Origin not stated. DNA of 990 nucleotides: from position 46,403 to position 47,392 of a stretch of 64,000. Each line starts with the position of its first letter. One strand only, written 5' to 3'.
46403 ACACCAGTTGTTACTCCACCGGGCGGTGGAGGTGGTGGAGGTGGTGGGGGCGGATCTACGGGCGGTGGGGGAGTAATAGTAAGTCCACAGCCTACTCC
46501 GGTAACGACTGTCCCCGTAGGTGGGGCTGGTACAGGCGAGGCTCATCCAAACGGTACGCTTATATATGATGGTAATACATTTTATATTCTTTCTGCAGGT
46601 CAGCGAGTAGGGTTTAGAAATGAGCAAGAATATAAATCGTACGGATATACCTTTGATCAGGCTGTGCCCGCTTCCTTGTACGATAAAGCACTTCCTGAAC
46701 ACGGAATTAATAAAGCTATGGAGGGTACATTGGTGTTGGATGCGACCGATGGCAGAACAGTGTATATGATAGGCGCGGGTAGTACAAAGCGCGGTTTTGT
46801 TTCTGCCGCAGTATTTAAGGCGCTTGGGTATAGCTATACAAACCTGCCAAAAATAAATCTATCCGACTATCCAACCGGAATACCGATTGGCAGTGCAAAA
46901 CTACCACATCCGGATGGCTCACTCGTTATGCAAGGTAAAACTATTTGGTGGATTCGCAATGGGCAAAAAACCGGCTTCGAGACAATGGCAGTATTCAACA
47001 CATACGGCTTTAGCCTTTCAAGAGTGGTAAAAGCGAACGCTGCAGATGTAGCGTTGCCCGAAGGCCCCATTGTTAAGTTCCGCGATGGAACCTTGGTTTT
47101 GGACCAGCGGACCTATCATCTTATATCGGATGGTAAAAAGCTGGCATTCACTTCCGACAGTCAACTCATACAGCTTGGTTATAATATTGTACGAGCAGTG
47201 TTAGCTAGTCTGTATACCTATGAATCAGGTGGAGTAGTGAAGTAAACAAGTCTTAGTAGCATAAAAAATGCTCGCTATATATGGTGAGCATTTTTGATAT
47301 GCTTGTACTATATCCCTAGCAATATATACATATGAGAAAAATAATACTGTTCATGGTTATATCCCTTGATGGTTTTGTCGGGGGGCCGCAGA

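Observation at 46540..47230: Novel ~55-aa C-terminal repeat module shared by four surface proteins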

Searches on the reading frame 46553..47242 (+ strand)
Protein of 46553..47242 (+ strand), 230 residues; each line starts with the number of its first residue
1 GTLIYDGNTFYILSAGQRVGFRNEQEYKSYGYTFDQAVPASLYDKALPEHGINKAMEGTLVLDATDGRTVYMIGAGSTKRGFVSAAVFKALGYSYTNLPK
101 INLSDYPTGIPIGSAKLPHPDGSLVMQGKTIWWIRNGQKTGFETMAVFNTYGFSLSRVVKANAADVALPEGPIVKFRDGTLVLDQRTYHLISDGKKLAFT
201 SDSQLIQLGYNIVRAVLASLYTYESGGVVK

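Call 18: search_solved_structures(query=window:46553-47242:+, max_evalue=10)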
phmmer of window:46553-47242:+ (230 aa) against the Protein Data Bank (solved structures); distinct sequences matched with E-value up to 10: 7.
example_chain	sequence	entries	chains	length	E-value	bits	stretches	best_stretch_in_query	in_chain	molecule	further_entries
2qzc_A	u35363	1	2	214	0.14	14.8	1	173-197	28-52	Transcriptional activator TenA-1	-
8osj_N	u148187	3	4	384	0.29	13.9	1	60-107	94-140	Basic helix-loop-helix ARNT-like protein 1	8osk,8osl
4f3l_B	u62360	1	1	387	0.29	13.9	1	60-107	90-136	BMAL1b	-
8vhg_B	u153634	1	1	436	0.36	13.6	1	60-107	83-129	Basic helix-loop-helix ARNT-like protein 1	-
3vpd_A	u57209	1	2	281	0.53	13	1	63-169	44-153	Ribosomal protein S6 modification protein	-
3ooq_A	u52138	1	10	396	1.2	11.9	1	133-222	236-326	amidohydrolase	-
6ki2_A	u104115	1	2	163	1.8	11.2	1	47-91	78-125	Low affinity sulfate transporter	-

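Call 31: find_homologous_proteins(query=A2, max_evalue=0.00001)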
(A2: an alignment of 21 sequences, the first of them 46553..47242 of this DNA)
Query A2 (21 sequences) (230 aa, profile of the alignment): 80 proteins with E <= 0.00001 among 8000 candidates.
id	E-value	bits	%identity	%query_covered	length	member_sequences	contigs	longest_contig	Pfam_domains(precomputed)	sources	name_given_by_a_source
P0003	2.4e-99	350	62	98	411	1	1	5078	-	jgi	jgi:hypothetical protein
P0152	1.4e-95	337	66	100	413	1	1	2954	-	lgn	-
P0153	2.1e-95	337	58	99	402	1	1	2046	-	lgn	-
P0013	4.2e-95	336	55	100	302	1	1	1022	-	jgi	jgi:hypothetical protein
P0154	1.4e-93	331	59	100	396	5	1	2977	-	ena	-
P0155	1.9e-93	330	61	100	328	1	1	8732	-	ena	-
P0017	3.5e-93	329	57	97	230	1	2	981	-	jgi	jgi:hypothetical protein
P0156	4.5e-93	329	61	100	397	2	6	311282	-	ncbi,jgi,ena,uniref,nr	ncbi:MAG: hypothetical protein A3B10_03920 [Candidatus Doudnabacteria bacterium RIFCSPLOWO2_01_FULL_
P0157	7.0e-93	328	61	100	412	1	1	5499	-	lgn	-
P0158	8.4e-93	328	59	100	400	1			-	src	-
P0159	1.4e-92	327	56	100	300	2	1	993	-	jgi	jgi:hypothetical protein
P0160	1.5e-92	327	62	100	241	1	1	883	-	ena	-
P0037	1.6e-92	327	59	100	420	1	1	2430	-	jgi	jgi:hypothetical protein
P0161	2.9e-92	326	59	100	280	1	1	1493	-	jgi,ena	-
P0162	4.5e-92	326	59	100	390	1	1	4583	-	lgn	-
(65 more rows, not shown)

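Call 37: predict_structure(alignment_id=A3)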
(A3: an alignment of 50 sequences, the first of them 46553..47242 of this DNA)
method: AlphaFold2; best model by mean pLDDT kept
length: 230 residues; sequences in the alignment: 50
mean_pLDDT: 95.0   pTM: 0.86
mean pLDDT of the five models: 95.0, 94.8, 94.6, 93.7, 92.9
residues with pLDDT >= 90: 210; 70-90: 20; 50-70: 0; < 50: 0
segments of 3 or more residues with pLDDT < 50: none
pLDDT, mean of each block of 10 residues (from residue 1): 91 92 92 89 94 95 96 96 98 96 97 98 97 97 96 95 98 95 97 95 92 94 95
secondary structure, 60 per line:
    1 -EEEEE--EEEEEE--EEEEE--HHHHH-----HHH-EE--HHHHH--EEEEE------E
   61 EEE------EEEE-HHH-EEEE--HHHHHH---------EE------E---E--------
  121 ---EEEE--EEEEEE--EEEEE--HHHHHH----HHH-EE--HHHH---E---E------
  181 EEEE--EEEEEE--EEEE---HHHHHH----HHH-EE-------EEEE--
elements in order: E2-6 E9-14 E17-21 H24-28 H42-46 E49-53 E60-63 E70-73 E79-82 H85-90 E124-127 E130-135 E138-142 H145-150 H163-166 E181-184 E187-192 E195-198 H202-207 E225-228

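Call 44: fold_search(model_id=the predicted structure, library=pdb)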
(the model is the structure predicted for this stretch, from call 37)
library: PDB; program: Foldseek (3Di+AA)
matches with E <= 10: 218; with E <= 0.001: 9
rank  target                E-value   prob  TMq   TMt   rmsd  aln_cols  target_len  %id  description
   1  5ebd                  1.9e-05  1.00  0.21  0.13  23.9       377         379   12  Crystal structure of EccB1 of Mycobacterium tuberculosis in spacegroup P21 (state IV) (released 2016-02-17)
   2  3x3n                  8.1e-05  0.97  0.20  0.12  23.5       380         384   11  Crystal structure of EccB1 of Mycobacterium tuberculosis in spacegroup P21 (released 2015-12-09)
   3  4kk7                  1.0e-04  0.97  0.20  0.12  23.2       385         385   11  Structure of EccB1 from the type VII (ESX-1) secretion system of Mycobacterium tuberculosis. (released 2013-06-19)
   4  5ebc                  1.1e-04  0.98  0.21  0.13  23.1       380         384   11  Crystal structure of EccB1 of Mycobacterium tuberculosis in spacegroup P21 (state III) (released 2016-02-17)
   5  7nps_B1               1.1e-04  0.97  0.22  0.14  28.3       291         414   14  Structure of the periplasmic assembly from the ESX-5 inner membrane complex, C1 model (released 2021-05-26)
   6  7np7_B1               1.6e-04  0.99  0.22  0.12  26.0       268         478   13  Structure of an intact ESX-5 inner membrane complex, Composite C1 model (released 2021-06-02)
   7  7nps_B4               2.3e-04  0.99  0.22  0.14  25.2       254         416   14  Structure of the periplasmic assembly from the ESX-5 inner membrane complex, C1 model (released 2021-05-26)
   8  3x3m                  2.3e-04  0.96  0.20  0.13  23.0       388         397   11  Crystal structure of EccB1 of Mycobacterium tuberculosis in spacegroup P212121 (released 2015-12-09)
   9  5cyu                  3.8e-04  0.93  0.20  0.13  23.4       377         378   12  Structure of the soluble domain of EccB1 from the Mycobacterium smegmatis ESX-1 secretion system. (released 2015-08-12)
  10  7np7_B4               2.1e-03  0.96  0.23  0.12  25.2       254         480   14  Structure of an intact ESX-5 inner membrane complex, Composite C1 model (released 2021-06-02)
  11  6sgy_A                3.6e-03  0.63  0.20  0.12  22.8       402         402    9  Structure of EccB3 dimer from the ESX-3 core complex (released 2019-10-09)
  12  3va6_A                1.5e-01  0.10  0.13  0.06  17.7       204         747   11  Crystal Structure of the extracellular domain of the putative hybrid two component system BT4673 from B. thetaiotaomic (released 2012-06-13)
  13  7ljf_D                3.7e-01  0.07  0.09  0.15  11.6        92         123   15  Cryo-EM structure of the Mpa hexamer in the presence of ATP and the Pup-FabD substrate (released 2021-05-05)
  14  3ott_A                5.5e-01  0.06  0.13  0.06  17.5       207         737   12  Crystal Structure of the extracellular domain of the putative one component system BT4673 from B. thetaiotaomicron (released 2011-08-10)
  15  9s6c_B                5.5e-01  0.02  0.11  0.08  17.9       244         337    9  B12 Binding protein - BtuK1 (released 2025-09-17)
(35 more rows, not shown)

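Call 56: find_related_loci(query=window:46553-47242:+, collection=genome_contigs, flank=3000)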
Query window:46553-47242:+ (230 aa) in genome_contigs; peptide patterns used: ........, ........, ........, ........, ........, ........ (x = any residue, [..] = any of these).
599 stretches matched a pattern, but none encodes a relative of the query by tblastn (E <= 1e-3).

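Call 58: find_related_loci(query=A8, collection=genome_contigs, flank=3000)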
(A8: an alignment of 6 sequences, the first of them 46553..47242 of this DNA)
Query A8 (230 aa) in genome_contigs; peptide patterns used: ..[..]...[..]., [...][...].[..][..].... (x = any residue, [..] = any of these).
108 stretches matched a pattern; 25 encode a relative of the query (tblastn E <= 1e-3); 25 distinct loci.
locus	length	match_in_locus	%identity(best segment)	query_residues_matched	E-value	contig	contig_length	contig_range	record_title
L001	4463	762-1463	75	1-230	8e-116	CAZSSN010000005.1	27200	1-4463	MAG TPA_asm: uncultured Candidatus Saccharibacteria bacterium isolate SRP286056_co3_12 genome assembly, contig: NODE_146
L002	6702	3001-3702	75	1-230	2e-115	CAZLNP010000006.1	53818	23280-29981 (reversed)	MAG TPA_asm: uncultured Candidatus Saccharibacteria bacterium isolate SRP286056_co2_291 genome assembly, contig: NODE_65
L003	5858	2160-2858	72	1-230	1e-111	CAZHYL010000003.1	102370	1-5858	MAG TPA_asm: uncultured Candidatus Saccharibacteria bacterium isolate binchicken_co347_150 genome assembly, contig: NODE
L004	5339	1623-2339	70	1-230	1e-110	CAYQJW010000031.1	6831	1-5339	MAG TPA_asm: uncultured Candidatus Saccharibacteria bacterium isolate SRP286056_co1_433 genome assembly, contig: NODE_15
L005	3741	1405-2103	71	1-230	2e-112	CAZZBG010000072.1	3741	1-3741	MAG TPA_asm: uncultured Candidatus Saccharibacteria bacterium isolate SRP278252_co1_100 genome assembly, contig: NODE_51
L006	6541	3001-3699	70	1-230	7e-110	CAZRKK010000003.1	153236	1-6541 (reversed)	MAG TPA_asm: uncultured Candidatus Saccharibacteria bacterium isolate SRP170004_co1_269 genome assembly, contig: NODE_93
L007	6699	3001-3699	70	1-230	1e-109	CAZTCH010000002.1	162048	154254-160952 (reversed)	MAG TPA_asm: uncultured Candidatus Saccharibacteria bacterium isolate SRP286056_co1_73 genome assembly, contig: NODE_54_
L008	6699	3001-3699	70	1-230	2e-109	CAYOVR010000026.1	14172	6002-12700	MAG TPA_asm: uncultured Candidatus Saccharibacteria bacterium isolate SRP286056_co2_40 genome assembly, contig: NODE_692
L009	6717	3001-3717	62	1-230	2e-96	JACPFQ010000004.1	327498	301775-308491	MAG: Candidatus Doudnabacteria bacterium isolate NC_groundwater_365_Ag_B-0.1um_48_12 GD18-4_B1_scaffold_442892, whole ge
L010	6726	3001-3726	63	1-230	2e-95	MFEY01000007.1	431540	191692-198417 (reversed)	MAG: Candidatus Doudnabacteria bacterium RIFCSPHIGHO2_12_FULL_48_16 rifcsphigho2_12_scaffold_47, whole genome shotgun se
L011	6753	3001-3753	64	1-229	3e-95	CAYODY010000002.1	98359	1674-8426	MAG TPA_asm: uncultured Candidatus Saccharibacteria bacterium isolate SRP286056_co2_146 genome assembly, contig: NODE_20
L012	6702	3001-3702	61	1-230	2e-93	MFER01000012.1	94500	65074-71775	MAG: Candidatus Doudnabacteria bacterium RIFCSPHIGHO2_02_FULL_43_13b rifcsphigho2_02_scaffold_678, whole genome shotgun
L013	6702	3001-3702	62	1-230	4e-93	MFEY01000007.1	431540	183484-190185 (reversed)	MAG: Candidatus Doudnabacteria bacterium RIFCSPHIGHO2_12_FULL_48_16 rifcsphigho2_12_scaffold_47, whole genome shotgun se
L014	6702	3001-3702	61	1-230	7e-92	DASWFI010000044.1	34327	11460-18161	MAG TPA_asm: Patescibacteria group bacterium isolate SMAG_U2785 k141_48492, whole genome shotgun sequence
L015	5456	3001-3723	60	1-230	1e-89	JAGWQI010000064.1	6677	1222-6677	MAG: Patescibacteria group bacterium isolate REEB3 contig-150_15253, whole genome shotgun sequence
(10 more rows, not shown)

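Call 70: search_protein_families(library=phrogs, proteins=[window:46553-47242:+], max_evalue=1)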
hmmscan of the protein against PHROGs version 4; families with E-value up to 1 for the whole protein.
window:46553-47242:+ (230 aa): 1 family
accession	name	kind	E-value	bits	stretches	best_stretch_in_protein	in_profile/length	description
phrog_9616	-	unknown function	0.00073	20.6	0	119-196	3-81/118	-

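Call 73: search_dna_similar(query=window:46553-47242:+, collection=phages, mode=protein, max_evalue=0.001, max_rows=20)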
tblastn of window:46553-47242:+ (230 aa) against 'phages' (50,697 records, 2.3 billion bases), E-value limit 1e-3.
No match.

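Call 74: find_related_loci(query=A8, collection=viral_contigs, flank=6000)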
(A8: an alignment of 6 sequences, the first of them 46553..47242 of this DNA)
Query A8 (230 aa) in viral_contigs; peptide patterns used: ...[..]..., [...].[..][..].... (x = any residue, [..] = any of these).
46 stretches matched a pattern, but none encodes a relative of the query by tblastn (E <= 1e-3).
